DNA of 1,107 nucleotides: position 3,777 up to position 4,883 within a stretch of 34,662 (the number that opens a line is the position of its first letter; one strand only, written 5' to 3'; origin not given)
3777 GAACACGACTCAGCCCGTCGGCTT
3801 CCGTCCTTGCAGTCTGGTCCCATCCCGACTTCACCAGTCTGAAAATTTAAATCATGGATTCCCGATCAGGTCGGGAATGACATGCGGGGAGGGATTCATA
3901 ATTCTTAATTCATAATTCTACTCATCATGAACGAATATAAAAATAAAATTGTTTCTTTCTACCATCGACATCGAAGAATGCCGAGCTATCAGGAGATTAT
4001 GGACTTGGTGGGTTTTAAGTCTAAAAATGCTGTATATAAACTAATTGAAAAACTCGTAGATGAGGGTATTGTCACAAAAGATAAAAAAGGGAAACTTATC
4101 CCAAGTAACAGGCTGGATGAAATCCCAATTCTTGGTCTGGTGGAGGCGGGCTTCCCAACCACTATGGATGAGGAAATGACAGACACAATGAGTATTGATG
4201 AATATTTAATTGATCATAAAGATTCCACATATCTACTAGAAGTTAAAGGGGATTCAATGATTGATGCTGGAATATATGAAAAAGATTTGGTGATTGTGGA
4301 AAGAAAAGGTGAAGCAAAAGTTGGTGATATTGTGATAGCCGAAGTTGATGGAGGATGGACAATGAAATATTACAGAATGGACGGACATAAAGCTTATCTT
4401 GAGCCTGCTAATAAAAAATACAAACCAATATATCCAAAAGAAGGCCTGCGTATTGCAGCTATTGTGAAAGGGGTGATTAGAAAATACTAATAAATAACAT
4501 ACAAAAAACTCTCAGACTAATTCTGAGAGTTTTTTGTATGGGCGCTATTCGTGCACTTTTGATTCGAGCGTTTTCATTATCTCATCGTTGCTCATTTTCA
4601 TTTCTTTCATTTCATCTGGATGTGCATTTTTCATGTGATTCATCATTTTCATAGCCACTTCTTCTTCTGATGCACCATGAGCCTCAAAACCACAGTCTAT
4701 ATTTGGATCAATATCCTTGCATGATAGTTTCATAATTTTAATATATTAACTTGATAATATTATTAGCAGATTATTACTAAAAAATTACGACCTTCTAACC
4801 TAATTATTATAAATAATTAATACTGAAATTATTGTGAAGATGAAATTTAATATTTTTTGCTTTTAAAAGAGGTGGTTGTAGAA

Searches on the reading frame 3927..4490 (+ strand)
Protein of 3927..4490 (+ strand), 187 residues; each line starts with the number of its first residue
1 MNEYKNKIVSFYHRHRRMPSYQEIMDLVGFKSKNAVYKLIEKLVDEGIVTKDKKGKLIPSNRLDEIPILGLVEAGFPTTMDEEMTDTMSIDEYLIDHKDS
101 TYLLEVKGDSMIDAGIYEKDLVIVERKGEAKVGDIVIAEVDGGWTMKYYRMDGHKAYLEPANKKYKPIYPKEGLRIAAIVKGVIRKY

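Call 5: search_protein_families(library=pfam, proteins=[window:3927-4490:+], max_evalue=0.1)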
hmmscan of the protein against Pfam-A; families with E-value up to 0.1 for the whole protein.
window:3927-4490:+ (187 aa): 4 families
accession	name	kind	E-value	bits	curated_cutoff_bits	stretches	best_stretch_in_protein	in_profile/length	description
PF00717.28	Peptidase_S24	-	1.4e-26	93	23.3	1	67-176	1-111/116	Peptidase S24-like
PF01726.22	LexA_DNA_bind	-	0.0013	18.9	23.7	1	12-52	19-59/65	LexA DNA binding domain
PF13730.12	HTH_36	-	0.029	14.6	25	1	19-49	26-55/55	Helix-turn-helix domain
PF03962.21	Mnd1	-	0.053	14.2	23.5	0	8-55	1-51/60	Mnd1 HTH domain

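Call 19: find_related_loci(query=window:3927-4490:+, collection=genome_contigs, flank=2500)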
Query window:3927-4490:+ (187 aa) in genome_contigs; peptide patterns used: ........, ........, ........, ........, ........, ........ (x = any residue, [..] = any of these).
359 stretches matched a pattern; 201 encode a relative of the query (tblastn E <= 1e-3); the best 80 are kept; 80 distinct loci.
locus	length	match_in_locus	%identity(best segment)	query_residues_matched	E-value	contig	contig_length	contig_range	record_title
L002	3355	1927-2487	90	1-187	3e-113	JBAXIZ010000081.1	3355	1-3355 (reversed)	MAG: bacterium isolate ELA362 MAG362_81, whole genome shotgun sequence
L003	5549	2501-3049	78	5-187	1e-93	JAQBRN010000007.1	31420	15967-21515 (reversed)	MAG: Parcubacteria group bacterium isolate RYN_400 scaffold_30880, whole genome shotgun sequence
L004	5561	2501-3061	72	1-187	2e-92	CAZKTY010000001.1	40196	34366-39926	MAG TPA_asm: uncultured Candidatus Saccharibacteria bacterium isolate SRP142039_co2_4 genome assembly, contig: NODE_328_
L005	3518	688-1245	74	2-187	3e-88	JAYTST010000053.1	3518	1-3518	MAG: bacterium isolate GFS_5272 GFS_5272_52, whole genome shotgun sequence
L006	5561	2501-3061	71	1-187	5e-87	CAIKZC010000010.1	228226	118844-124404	uncultured bacterium isolate AlinenLipids_bin-9080 genome assembly, contig: bin-9080:10/10, whole genome shotgun sequenc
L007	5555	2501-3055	71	3-187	4e-87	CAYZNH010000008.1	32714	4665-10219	MAG TPA_asm: uncultured Candidatus Saccharibacteria bacterium isolate binchicken_co245_75 genome assembly, contig: NODE_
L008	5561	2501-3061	68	1-187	1e-85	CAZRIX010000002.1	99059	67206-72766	MAG TPA_asm: uncultured Candidatus Saccharibacteria bacterium isolate SRP219642_co7_29 genome assembly, contig: NODE_234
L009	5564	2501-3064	70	4-187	7e-86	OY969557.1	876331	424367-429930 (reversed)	MAG: uncultured bacterium isolate MFD09286.bin.c.8 genome assembly, chromosome: 1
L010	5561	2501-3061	69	1-187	2e-85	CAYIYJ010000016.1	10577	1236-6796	MAG TPA_asm: uncultured Candidatus Saccharibacteria bacterium isolate ERP123247_co1_232 genome assembly, contig: NODE_39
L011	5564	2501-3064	69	1-187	2e-85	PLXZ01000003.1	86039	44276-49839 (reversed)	MAG: Candidatus Taylorbacteria bacterium isolate palsa_1337 73.20120700_P3D.324_contig_19093, whole genome shotgun seque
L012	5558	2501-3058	71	2-187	2e-85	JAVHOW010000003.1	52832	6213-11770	MAG: Candidatus Paceibacterota bacterium isolate auto_41_21 WB_2019_0_2um_176_length_52832_cov_11, whole genome shotgun 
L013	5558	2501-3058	70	2-187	4e-85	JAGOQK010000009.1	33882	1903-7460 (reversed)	MAG: Candidatus Paceibacterota bacterium isolate Gw_Eff_bin_108 Gw_Eff_2342_length_33882_cov_6.122293, whole genome shot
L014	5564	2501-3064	68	1-187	7e-85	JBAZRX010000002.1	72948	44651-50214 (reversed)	MAG: Candidatus Paceibacterota bacterium isolate SO_2017_GW1_159 NODE_2118_length_72948_cov_1.205339_OW334_2017, whole g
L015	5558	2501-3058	69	2-187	2e-84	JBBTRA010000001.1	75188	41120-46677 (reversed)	MAG: Patescibacteria group bacterium isolate H41-bin055_1 H41_bin055_1_000000000001, whole genome shotgun sequence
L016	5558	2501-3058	69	2-187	2e-84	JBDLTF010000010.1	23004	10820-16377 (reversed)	MAG: Candidatus Parcubacteria bacterium isolate lajara_2019_sw_WHONDRS-S19S_0034_A_bin.6 scaffold_000134, whole genome s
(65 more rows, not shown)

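Call 43: search_solved_structures(query=window:3927-4487:+, max_evalue=0.00001, show_alignments=2)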
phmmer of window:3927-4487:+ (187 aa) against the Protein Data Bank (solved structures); distinct sequences matched with E-value up to 0.00001: 20.
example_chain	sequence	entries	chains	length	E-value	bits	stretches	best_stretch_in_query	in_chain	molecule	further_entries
7b5g_A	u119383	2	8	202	6.2e-17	65.2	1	18-185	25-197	LexA repressor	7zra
7ocj_A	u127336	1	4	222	8.3e-17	64.8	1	18-185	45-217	LexA repressor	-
3k2z_A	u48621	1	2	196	1.3e-16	64.2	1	10-186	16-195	LexA repressor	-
1jhh_A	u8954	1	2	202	1.6e-16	63.9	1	18-185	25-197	LEXA REPRESSOR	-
3jso_A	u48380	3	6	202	4.3e-16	62.5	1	18-185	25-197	LexA repressor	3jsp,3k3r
8trg_I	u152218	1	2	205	4.5e-16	62.4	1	18-185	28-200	LexA repressor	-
1jhf_A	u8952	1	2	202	6e-16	62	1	18-185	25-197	LEXA REPRESSOR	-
8gmt_B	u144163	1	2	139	7.6e-16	61.7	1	70-169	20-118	DNA polymerase V subunit UmuD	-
8s7g_A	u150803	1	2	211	6.7e-15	58.6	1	14-185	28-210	LexA repressor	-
1umu_A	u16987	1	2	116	8.4e-15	58.3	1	75-170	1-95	UMUD'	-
1i4v_A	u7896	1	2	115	2.4e-14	56.8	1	76-170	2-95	UMUD' PROTEIN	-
1ay9_A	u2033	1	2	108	9.8e-14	54.8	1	88-170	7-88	UMUD PROTEIN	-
1jhc_A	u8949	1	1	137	1e-12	51.5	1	64-185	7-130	LEXA REPRESSOR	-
6a2q_A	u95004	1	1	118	2.5e-12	50.2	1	75-186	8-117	LexA repressor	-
6a2r_A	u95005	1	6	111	3.7e-12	49.7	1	76-186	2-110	LexA repressor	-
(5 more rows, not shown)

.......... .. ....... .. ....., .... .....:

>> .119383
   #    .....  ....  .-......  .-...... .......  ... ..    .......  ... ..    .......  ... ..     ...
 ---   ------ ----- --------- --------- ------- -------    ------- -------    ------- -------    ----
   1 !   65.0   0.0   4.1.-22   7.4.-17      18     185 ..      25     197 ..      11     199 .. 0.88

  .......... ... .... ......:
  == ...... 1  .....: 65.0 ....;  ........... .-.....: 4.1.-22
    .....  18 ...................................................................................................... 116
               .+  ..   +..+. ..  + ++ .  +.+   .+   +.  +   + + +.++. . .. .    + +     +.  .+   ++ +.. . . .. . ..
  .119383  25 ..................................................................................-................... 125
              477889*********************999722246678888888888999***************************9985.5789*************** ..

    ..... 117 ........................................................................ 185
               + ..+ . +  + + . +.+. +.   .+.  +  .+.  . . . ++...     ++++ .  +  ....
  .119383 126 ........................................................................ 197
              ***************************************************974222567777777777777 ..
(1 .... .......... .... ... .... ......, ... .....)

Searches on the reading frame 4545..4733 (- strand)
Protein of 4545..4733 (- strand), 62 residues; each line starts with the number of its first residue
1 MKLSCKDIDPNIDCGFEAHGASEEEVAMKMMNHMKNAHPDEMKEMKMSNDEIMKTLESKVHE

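Call 5: search_protein_families(library=pfam, proteins=[window:4545-4733:-], max_evalue=0.1)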
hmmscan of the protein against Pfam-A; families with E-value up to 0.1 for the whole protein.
window:4545-4733:- (62 aa): 1 family
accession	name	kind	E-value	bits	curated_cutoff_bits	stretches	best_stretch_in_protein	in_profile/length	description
PF06348.16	DUF1059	-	4.1e-08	33.8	21.1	1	3-44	4-39/56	Protein of unknown function (DUF1059)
